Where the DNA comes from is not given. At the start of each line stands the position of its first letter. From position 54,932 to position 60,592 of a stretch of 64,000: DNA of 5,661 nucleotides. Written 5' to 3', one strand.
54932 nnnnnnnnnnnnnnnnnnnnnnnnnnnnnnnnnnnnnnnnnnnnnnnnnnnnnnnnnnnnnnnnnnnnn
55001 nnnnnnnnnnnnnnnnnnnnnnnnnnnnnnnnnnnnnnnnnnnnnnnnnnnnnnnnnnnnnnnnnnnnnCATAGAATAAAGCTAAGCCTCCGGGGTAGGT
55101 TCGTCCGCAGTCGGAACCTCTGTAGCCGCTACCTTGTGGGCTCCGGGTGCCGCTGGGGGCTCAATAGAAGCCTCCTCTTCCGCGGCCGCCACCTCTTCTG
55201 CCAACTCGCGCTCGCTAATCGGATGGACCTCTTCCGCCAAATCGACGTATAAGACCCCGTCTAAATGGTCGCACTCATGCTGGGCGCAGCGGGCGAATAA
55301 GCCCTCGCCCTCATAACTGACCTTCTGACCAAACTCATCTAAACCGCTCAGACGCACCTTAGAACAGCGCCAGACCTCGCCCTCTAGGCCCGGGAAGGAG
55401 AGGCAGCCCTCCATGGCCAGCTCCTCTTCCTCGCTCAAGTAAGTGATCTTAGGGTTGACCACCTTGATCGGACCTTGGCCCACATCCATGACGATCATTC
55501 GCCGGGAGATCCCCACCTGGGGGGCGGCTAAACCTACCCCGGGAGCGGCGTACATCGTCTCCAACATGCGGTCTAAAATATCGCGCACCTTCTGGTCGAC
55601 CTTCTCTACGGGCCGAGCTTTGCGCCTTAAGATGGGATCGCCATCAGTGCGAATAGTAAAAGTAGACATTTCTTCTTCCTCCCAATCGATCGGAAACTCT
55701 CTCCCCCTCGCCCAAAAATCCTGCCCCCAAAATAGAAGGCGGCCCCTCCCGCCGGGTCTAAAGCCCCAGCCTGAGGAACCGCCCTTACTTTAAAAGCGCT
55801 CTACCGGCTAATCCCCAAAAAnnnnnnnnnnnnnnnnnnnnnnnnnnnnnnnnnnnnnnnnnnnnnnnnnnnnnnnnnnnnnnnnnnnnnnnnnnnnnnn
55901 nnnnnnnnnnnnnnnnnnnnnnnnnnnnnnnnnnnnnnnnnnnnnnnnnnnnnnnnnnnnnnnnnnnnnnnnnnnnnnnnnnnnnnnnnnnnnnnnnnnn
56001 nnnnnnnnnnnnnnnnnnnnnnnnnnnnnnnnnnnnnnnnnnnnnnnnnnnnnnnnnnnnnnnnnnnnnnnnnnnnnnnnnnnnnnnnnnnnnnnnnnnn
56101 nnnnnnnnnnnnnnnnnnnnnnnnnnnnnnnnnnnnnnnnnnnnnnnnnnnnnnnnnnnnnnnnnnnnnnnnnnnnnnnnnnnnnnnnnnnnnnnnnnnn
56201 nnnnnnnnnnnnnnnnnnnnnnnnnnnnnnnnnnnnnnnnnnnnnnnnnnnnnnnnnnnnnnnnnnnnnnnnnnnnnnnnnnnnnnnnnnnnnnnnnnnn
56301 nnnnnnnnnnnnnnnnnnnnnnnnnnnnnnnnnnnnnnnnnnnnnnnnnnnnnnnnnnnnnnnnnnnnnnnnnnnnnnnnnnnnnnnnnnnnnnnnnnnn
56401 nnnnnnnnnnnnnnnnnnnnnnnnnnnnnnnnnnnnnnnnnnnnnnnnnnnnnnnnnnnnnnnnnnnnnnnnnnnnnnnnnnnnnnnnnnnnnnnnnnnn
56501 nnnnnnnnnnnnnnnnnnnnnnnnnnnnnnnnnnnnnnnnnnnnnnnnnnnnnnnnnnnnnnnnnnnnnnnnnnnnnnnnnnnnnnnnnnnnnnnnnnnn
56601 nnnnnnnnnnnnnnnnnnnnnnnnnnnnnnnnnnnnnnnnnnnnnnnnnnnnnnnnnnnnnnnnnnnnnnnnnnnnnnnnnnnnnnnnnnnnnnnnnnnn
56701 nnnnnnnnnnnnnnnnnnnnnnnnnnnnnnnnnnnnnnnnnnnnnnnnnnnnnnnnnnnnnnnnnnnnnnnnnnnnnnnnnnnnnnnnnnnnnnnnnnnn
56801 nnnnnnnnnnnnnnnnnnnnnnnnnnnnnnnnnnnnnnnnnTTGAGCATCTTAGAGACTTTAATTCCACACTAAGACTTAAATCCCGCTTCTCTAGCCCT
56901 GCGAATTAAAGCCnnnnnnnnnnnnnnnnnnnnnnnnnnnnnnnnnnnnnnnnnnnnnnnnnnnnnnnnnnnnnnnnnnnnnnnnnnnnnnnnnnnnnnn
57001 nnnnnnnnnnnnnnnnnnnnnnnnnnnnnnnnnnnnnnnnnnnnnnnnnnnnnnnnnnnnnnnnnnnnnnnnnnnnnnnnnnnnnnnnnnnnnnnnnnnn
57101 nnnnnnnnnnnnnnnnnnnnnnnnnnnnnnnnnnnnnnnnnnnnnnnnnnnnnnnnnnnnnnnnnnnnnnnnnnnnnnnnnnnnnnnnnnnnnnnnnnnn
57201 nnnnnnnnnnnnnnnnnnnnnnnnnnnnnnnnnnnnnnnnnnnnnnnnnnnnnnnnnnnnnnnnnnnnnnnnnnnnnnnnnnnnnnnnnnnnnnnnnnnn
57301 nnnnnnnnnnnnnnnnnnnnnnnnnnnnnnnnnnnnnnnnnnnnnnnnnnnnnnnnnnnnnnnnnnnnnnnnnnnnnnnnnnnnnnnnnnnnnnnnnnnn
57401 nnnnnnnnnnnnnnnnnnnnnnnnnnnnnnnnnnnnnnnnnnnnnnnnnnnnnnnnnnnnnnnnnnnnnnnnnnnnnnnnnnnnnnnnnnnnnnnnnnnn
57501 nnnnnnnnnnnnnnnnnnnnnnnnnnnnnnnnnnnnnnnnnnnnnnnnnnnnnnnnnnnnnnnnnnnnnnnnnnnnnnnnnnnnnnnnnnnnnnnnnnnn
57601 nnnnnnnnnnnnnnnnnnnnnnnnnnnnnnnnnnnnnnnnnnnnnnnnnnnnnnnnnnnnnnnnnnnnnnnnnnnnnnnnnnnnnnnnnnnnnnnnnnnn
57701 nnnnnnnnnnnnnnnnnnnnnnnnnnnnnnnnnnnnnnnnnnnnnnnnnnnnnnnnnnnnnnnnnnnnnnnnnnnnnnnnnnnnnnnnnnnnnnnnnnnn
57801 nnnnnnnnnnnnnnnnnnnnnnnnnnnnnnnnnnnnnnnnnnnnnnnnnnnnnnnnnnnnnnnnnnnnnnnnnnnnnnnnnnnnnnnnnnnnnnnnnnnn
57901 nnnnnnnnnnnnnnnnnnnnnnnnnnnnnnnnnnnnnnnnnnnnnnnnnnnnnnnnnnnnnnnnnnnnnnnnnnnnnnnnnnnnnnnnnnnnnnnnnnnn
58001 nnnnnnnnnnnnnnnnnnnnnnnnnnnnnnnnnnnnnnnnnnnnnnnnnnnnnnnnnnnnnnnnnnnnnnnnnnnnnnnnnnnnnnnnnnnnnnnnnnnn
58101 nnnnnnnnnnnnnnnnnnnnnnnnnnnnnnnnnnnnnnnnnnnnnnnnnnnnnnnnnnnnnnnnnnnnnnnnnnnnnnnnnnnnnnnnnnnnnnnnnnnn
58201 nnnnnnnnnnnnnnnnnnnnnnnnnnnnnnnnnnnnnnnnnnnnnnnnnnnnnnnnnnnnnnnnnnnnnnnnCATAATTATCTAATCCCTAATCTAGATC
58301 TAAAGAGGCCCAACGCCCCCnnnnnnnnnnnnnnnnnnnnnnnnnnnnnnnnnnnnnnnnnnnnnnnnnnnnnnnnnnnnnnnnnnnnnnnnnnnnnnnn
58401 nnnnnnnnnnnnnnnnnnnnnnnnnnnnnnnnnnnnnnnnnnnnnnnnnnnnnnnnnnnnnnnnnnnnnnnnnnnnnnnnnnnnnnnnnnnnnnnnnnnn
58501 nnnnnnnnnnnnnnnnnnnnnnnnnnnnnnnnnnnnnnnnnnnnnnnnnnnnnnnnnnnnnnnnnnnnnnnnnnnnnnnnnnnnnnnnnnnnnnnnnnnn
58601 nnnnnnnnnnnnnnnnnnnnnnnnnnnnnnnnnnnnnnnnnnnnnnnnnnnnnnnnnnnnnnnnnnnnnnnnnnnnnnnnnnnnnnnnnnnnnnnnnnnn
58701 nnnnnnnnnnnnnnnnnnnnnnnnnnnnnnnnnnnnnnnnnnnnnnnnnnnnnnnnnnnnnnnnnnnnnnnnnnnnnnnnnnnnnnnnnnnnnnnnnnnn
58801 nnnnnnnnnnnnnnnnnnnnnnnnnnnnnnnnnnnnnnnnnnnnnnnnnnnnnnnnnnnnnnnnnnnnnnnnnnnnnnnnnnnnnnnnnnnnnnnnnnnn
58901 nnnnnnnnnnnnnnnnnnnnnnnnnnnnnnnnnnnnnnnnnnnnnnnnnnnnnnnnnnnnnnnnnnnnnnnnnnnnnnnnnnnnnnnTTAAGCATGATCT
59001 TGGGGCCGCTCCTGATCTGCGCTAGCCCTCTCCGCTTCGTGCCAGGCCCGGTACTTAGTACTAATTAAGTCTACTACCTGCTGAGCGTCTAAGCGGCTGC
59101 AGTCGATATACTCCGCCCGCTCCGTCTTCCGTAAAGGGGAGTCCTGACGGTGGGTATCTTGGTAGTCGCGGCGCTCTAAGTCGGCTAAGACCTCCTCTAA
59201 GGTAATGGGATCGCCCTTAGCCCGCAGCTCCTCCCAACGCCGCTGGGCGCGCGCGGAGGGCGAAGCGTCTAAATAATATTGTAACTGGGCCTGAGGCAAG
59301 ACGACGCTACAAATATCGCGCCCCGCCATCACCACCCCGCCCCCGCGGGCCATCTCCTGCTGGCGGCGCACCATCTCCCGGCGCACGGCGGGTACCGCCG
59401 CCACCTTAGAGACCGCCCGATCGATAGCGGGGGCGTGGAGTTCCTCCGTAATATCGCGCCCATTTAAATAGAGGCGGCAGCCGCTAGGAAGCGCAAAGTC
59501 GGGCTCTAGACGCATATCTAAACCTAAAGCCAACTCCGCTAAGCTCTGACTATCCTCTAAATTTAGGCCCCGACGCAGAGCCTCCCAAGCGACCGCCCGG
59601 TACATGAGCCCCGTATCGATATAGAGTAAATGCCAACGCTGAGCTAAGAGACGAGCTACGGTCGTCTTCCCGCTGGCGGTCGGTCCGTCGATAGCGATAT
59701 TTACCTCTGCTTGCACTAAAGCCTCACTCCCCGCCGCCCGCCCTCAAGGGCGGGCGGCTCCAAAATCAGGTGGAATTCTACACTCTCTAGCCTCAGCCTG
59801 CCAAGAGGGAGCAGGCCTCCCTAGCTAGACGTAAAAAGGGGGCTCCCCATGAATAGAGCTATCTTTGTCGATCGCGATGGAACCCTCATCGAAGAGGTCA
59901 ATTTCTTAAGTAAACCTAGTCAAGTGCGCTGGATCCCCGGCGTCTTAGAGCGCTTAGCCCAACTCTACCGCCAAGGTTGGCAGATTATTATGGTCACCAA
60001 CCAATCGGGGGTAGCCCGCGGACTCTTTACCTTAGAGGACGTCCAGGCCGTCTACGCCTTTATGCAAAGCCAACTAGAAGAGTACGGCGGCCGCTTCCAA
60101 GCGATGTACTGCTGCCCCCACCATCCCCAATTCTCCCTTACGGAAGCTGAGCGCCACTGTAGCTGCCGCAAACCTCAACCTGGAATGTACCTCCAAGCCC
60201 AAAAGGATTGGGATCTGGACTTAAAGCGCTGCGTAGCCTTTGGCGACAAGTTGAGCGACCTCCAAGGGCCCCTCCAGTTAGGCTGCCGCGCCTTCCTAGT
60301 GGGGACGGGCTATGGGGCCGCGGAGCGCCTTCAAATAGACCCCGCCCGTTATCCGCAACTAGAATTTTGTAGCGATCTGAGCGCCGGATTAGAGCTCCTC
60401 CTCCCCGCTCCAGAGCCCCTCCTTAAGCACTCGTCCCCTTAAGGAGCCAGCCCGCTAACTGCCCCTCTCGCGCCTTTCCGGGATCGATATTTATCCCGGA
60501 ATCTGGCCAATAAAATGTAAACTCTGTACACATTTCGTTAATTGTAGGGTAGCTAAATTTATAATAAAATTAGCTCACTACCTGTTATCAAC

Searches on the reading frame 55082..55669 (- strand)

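Call 17: search_protein_families(library=pfam, proteins=[window:55082-55669:-], max_evalue=0.001)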
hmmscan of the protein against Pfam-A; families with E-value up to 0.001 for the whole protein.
window:55082-55669:- (195 aa): 1 family
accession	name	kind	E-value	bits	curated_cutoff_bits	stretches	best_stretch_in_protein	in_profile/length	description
PF01327.26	Pep_deformylase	-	4.9e-50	169.6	22.8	1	5-147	3-152/156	Polypeptide deformylase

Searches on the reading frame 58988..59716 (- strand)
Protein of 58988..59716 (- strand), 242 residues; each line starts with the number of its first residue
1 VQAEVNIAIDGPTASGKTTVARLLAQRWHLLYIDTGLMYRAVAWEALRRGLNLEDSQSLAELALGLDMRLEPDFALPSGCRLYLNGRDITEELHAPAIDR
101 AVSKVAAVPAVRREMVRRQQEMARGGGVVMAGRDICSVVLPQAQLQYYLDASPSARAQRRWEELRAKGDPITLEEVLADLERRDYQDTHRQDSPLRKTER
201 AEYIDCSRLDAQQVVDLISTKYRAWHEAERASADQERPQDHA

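Call 17: search_protein_families(library=pfam, proteins=[window:58988-59716:-], max_evalue=0.001)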
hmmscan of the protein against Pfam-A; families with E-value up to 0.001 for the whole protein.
window:58988-59716:- (242 aa): 3 families
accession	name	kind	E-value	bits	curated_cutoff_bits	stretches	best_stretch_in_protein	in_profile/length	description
PF02224.24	Cytidylate_kin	-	9.6e-67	225.2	26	1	7-222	1-209/211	Cytidylate kinase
PF13238.12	AAA_18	-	9.2e-06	26.6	29.4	1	7-159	1-107/128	AAA domain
PF13189.12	Cytidylate_kin2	-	0.00019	22.1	28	0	6-43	1-38/176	Cytidylate kinase-like family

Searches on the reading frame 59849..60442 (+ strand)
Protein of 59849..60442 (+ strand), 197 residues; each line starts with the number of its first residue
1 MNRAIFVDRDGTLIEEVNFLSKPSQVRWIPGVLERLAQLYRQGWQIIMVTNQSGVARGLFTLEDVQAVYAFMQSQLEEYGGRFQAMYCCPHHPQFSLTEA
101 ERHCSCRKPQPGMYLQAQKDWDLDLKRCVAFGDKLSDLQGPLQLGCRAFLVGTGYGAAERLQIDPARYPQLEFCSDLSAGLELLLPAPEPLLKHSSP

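Call 17: search_protein_families(library=pfam, proteins=[window:59849-60442:+], max_evalue=0.001)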
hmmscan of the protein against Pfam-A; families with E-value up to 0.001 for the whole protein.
window:59849-60442:+ (197 aa): 6 families
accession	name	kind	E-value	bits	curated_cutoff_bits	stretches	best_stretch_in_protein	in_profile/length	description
PF13242.12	Hydrolase_like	-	3.9e-11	43.2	22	1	106-163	2-60/75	HAD-hyrolase-like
PF08645.17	PNK3P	-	6.9e-09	36.1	22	1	6-123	4-111/161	Polynucleotide kinase 3 phosphatase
PF00702.32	Hydrolase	-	4e-07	31.1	26.4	1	29-142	100-188/191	haloacid dehalogenase-like hydrolase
PF13419.12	HAD_2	-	1.5e-06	28.9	23.8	0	101-151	128-178/178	Haloacid dehalogenase-like hydrolase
PF12710.13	HAD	-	0.00031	21.7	27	1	9-139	65-186/189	haloacid dehalogenase-like hydrolase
PF13344.12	Hydrolase_6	-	0.00045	20.7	27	1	5-57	1-44/101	Haloacid dehalogenase-like hydrolase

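Call 74: find_encoding_contigs(protein=window:59849-60442:+, flank=10000, max_places=1)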
Protein window:59849-60442:+ (197 aa): 24 contigs read that carry it; 1 place shown.
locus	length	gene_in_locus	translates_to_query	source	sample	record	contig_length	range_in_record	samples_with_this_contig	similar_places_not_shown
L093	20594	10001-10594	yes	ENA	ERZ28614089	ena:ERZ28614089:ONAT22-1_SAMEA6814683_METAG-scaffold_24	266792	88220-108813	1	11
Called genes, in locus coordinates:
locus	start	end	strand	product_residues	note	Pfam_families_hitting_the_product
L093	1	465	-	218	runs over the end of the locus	PF00574:CLP_protease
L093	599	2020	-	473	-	PF05697:Trigger_N, PF00254:FKBP_C (weak), PF05698:Trigger_C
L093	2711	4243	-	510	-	PF02074:Peptidase_M32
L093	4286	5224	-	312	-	PF00551:Formyl_trans_N, PF02911:Formyl_trans_C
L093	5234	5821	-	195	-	PF01327:Pep_deformylase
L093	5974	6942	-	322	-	-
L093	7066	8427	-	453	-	PF00009:GTP_EFTU (weak), PF01926:MMR_HSR1, PF02421:FeoB_N, PF04548:AIG1 (weak), PF00009:GTP_EFTU, PF02421:FeoB_N, PF01926:MMR_HSR1, PF14714:KH_dom-like, +6 more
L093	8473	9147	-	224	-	PF01553:Acyltransferase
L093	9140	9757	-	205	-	PF02224:Cytidylate_kin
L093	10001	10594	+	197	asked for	PF00702:Hydrolase (faint), PF08645:PNK3P, PF13242:Hydrolase_like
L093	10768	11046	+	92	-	PF13936:HTH_38, PF13384:HTH_23 (weak)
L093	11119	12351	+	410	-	PF00515:TPR_1 (faint), PF07719:TPR_2 (faint), PF12569:NatA_aux_su (faint), PF13176:TPR_7 (faint), PF23914:TPR_CcmH_CycH, PF25062:ARM_TT21_N (weak), PF14559:TPR_19 (weak), PF13428:TPR_14 (weak), +18 more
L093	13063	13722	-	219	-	PF28025:EMYY_lipop (weak)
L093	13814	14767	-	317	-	PF03783:CsgG, PF16539:FlgT_M (weak), PF13036:LpoB (weak)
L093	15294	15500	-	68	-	-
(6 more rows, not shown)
